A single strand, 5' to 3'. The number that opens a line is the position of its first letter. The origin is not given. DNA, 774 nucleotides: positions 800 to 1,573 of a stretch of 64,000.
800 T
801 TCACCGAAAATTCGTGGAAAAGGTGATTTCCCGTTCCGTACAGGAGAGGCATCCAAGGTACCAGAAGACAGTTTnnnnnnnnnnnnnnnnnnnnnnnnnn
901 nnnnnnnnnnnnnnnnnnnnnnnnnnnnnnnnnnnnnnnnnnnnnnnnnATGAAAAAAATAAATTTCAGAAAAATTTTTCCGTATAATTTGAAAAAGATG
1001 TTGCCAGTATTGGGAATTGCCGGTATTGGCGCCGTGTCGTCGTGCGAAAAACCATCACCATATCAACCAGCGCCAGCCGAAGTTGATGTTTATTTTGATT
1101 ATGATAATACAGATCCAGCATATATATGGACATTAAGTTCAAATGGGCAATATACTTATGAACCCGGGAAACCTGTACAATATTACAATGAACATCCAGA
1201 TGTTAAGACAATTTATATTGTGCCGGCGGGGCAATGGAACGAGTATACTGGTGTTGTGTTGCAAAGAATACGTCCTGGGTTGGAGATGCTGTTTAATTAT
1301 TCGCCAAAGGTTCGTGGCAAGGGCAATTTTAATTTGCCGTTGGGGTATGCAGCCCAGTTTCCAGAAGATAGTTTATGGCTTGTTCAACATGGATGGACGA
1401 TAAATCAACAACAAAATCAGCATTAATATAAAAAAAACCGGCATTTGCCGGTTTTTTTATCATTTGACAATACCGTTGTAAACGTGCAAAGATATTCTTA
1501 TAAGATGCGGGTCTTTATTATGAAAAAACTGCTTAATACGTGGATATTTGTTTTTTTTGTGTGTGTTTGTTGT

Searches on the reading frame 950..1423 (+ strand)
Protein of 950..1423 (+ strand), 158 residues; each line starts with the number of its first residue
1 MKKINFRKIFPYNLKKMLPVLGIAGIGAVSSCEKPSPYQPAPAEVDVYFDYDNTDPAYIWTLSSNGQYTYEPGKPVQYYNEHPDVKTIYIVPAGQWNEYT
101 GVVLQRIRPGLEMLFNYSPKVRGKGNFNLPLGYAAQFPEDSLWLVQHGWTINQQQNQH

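Call 65: search_protein_families(library=pfam, proteins=[window:950-1423:+], max_evalue=0.01)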
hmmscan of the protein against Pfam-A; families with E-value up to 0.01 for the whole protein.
window:950-1423:+ (158 aa): 0 families
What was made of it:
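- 465..1426 (+): Two paralogous small lipoprotein genes (465-920 and 950-1426) directly upstream of A. Their signal and lipobox regions are conserved and their mature parts are hypervariable. They are part of the same variable island but not of the cysteine-rich family. No Pfam hit (call 65).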
